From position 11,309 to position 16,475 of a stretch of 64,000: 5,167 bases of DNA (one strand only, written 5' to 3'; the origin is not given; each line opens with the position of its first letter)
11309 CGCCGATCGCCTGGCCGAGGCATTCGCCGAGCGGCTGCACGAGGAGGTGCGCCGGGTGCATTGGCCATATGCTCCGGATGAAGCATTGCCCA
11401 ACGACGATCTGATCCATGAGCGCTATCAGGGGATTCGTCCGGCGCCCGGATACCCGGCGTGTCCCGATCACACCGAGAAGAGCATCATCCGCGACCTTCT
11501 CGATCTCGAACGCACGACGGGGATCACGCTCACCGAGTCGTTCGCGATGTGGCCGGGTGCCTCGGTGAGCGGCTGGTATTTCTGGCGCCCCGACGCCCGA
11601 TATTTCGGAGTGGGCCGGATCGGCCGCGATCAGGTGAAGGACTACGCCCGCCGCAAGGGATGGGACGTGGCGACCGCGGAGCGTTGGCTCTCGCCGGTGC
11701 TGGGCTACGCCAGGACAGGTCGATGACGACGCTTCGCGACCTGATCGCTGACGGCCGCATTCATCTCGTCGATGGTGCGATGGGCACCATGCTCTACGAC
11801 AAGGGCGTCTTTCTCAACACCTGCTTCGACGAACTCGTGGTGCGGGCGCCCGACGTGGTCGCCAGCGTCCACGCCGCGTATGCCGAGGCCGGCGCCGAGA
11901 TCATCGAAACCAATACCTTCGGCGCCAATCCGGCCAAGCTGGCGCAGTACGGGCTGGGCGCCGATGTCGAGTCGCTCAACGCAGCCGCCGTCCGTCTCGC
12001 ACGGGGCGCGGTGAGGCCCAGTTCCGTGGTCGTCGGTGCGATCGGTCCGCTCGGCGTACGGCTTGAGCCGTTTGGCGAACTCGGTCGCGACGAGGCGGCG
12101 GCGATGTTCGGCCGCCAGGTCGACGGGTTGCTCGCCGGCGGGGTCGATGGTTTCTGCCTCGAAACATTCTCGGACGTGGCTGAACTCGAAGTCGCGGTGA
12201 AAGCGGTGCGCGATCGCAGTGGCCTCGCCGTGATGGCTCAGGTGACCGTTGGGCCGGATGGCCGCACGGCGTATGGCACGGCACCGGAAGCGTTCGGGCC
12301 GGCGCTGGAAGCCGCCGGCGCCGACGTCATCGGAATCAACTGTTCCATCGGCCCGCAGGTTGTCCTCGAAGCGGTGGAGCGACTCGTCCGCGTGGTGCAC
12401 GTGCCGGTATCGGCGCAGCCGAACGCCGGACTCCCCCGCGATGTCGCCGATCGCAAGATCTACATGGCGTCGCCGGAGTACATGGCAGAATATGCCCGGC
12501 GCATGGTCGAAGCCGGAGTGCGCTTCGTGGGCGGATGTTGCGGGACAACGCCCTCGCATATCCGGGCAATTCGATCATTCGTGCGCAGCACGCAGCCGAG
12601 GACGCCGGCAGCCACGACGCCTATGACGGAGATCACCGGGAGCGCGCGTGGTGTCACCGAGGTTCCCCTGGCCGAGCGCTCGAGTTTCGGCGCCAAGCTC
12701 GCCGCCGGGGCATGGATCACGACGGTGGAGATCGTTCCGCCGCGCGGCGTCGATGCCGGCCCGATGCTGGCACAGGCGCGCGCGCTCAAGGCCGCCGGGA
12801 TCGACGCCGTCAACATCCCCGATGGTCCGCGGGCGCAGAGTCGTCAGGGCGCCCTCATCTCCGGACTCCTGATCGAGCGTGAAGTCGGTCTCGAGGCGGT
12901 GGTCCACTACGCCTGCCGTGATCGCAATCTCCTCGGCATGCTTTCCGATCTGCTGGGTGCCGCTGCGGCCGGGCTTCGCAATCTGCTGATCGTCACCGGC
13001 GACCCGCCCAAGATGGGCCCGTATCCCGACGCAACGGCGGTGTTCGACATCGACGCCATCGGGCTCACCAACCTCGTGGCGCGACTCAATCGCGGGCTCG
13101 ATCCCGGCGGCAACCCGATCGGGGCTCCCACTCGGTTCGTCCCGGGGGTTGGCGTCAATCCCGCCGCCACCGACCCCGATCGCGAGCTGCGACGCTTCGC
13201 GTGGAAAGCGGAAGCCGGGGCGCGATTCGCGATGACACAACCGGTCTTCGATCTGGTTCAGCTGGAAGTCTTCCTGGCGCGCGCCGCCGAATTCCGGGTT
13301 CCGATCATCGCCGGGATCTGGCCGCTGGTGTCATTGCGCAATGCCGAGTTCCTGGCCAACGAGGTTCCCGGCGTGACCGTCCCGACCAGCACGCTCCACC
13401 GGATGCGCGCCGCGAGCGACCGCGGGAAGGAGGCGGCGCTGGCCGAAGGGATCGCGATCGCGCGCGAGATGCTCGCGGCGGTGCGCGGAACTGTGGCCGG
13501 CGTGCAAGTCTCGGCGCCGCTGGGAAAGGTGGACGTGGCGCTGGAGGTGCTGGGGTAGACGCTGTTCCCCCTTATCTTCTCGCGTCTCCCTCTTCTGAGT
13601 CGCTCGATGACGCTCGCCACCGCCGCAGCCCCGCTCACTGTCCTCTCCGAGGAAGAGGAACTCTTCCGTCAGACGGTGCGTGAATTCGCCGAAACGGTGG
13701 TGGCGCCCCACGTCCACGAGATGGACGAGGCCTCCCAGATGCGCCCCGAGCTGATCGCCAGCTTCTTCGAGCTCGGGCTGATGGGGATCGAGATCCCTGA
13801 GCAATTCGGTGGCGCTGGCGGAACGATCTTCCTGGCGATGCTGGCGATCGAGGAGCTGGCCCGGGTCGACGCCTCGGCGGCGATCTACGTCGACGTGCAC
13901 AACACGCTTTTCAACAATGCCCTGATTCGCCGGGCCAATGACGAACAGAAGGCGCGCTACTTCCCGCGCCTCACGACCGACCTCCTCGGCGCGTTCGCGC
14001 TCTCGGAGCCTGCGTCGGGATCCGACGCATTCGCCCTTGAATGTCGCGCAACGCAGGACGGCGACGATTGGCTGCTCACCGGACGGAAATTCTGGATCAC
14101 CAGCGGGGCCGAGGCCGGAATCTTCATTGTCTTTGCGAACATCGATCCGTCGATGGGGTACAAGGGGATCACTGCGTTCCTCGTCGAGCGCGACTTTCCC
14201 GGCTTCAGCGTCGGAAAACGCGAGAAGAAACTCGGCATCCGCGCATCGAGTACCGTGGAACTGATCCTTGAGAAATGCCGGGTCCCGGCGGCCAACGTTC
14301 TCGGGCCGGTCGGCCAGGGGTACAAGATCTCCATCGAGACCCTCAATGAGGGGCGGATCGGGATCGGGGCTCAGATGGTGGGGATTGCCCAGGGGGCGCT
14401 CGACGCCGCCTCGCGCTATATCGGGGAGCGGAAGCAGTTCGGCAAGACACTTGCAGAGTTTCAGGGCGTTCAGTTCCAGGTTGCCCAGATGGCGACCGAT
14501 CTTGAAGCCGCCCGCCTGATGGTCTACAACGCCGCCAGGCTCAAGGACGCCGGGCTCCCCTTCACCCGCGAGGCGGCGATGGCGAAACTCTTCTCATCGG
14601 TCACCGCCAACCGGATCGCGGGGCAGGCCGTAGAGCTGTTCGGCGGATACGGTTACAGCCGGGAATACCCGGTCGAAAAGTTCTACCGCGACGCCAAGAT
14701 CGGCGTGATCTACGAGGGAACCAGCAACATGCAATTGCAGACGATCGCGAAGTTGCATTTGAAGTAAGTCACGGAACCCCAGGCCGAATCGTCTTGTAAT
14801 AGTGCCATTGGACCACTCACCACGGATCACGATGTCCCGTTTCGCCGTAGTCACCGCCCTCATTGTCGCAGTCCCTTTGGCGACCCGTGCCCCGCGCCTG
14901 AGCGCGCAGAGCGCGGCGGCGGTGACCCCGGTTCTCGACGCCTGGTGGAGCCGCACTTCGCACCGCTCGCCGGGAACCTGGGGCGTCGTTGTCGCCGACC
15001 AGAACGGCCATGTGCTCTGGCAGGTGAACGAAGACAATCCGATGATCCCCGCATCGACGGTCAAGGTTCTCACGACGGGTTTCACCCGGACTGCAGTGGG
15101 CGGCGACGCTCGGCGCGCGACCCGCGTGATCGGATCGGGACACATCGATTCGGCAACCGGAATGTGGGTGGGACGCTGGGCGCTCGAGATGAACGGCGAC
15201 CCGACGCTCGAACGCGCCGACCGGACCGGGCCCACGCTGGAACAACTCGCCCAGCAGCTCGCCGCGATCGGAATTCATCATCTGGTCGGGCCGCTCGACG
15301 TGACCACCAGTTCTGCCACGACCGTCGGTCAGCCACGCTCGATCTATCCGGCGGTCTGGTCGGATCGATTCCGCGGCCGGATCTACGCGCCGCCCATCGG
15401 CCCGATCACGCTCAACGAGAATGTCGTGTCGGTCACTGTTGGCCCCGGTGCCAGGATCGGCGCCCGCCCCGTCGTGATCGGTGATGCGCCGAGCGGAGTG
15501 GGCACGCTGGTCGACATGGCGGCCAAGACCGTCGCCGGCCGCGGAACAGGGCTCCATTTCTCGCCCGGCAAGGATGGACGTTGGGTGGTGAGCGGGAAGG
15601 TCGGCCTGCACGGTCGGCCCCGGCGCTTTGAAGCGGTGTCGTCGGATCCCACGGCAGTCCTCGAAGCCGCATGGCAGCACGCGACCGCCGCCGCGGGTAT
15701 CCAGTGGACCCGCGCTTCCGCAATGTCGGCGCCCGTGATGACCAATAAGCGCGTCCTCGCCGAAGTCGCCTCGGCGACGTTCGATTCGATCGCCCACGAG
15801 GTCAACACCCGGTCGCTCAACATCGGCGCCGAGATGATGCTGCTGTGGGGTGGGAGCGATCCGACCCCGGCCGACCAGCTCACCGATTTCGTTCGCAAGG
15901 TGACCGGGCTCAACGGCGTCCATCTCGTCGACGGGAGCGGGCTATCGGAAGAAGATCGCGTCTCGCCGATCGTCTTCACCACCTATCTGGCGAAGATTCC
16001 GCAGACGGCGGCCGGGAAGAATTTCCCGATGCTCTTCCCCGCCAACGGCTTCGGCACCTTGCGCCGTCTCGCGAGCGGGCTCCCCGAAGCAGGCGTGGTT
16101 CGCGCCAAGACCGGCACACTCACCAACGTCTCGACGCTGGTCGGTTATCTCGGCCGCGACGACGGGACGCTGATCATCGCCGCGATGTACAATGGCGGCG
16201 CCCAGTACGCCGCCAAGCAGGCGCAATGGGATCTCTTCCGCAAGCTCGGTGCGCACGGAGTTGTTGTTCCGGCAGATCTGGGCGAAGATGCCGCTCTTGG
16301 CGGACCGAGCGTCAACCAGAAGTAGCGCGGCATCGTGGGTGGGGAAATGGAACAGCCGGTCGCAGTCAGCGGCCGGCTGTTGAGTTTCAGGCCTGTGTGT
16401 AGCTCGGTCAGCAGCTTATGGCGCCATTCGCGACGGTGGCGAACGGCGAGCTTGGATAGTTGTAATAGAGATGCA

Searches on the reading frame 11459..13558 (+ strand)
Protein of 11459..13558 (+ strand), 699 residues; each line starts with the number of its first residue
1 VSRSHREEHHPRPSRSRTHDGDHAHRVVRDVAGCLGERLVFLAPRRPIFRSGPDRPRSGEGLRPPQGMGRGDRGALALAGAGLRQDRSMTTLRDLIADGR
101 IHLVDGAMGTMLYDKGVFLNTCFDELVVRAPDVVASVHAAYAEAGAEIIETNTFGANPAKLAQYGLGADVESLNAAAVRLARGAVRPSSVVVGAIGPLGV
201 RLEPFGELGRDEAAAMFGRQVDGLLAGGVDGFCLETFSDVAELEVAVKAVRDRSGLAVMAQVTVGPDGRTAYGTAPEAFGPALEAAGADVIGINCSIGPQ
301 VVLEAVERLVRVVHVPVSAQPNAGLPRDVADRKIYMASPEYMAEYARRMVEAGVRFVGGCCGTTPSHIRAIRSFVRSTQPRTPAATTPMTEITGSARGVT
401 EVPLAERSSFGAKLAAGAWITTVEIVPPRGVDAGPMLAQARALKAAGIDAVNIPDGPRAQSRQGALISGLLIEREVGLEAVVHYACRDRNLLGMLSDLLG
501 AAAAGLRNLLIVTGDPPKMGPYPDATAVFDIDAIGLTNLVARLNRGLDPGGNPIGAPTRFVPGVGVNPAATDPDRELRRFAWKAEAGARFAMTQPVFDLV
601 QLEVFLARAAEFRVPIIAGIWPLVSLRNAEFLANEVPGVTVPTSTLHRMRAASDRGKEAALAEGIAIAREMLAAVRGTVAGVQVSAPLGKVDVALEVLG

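Call 8: search_protein_families(library=pfam, proteins=[window:11459-13558:+], max_evalue=0.01)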
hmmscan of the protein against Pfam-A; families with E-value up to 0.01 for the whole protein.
window:11459-13558:+ (699 aa): 2 families
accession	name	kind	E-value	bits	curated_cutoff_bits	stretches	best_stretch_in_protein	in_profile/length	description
PF02574.22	S-methyl_trans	-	4e-70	237.3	22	1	103-374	2-282/283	Homocysteine S-methyltransferase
PF02219.23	MTHFR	-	1.5e-25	90.6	24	1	413-675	5-260/287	Methylenetetrahydrofolate reductase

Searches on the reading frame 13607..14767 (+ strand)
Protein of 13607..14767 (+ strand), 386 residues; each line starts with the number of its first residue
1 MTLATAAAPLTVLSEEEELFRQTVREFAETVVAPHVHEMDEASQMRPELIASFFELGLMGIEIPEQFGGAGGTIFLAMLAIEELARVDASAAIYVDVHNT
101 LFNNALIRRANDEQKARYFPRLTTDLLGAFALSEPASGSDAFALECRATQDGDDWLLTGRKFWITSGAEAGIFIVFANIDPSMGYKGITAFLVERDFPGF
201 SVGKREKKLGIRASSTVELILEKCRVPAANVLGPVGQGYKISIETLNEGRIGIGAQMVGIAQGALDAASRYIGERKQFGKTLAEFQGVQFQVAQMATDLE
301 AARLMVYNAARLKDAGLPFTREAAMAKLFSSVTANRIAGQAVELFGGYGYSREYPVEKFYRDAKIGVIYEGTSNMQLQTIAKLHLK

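Call 8: search_protein_families(library=pfam, proteins=[window:13607-14767:+], max_evalue=0.01)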
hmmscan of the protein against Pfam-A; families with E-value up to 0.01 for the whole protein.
window:13607-14767:+ (386 aa): 5 families
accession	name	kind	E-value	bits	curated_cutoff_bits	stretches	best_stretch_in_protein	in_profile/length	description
PF00441.29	Acyl-CoA_dh_1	-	6.4e-51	172.9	22.4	1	236-382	1-147/150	Acyl-CoA dehydrogenase, C-terminal domain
PF02771.21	Acyl-CoA_dh_N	-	1.9e-33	115.7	22.9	1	14-124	1-111/113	Acyl-CoA dehydrogenase, N-terminal domain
PF08028.16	Acyl-CoA_dh_2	-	2.6e-27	96.2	22.7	1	251-373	1-133/134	Acyl-CoA dehydrogenase, C-terminal domain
PF02770.24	Acyl-CoA_dh_M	-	7.7e-23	80.9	33.3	1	129-224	1-97/97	Acyl-CoA dehydrogenase, middle domain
PF22924.1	ACOX_C_alpha1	-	1.8e-06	28.3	27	1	323-382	107-166/169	Acyl-CoA oxidase, C-alpha1 domain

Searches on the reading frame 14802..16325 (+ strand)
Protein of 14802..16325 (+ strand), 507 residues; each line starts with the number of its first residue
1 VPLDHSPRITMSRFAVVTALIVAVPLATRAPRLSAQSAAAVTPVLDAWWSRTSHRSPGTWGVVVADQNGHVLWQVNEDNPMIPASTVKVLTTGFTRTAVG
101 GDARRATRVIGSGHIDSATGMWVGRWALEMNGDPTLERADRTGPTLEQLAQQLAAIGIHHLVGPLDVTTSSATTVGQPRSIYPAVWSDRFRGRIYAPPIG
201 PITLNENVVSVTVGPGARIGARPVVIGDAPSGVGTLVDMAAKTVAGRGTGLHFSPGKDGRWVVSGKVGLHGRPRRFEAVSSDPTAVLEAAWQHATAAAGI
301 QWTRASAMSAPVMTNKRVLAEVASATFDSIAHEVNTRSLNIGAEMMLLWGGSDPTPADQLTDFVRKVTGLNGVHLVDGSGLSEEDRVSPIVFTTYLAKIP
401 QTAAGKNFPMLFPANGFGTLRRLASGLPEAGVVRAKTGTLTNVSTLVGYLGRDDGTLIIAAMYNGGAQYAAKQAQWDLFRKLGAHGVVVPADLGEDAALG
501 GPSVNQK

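Call 8: search_protein_families(library=pfam, proteins=[window:14802-16325:+], max_evalue=0.01)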
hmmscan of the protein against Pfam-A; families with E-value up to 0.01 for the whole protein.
window:14802-16325:+ (507 aa): 2 families
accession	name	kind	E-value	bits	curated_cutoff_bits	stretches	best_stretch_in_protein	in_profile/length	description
PF02113.21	Peptidase_S13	-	2.4e-48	165.5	22.8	1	59-473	18-432/444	D-Ala-D-Ala carboxypeptidase 3 (S13) family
PF13354.11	Beta-lactamase2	-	7.5e-05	22.6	22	0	420-462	170-213/214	Beta-lactamase enzyme family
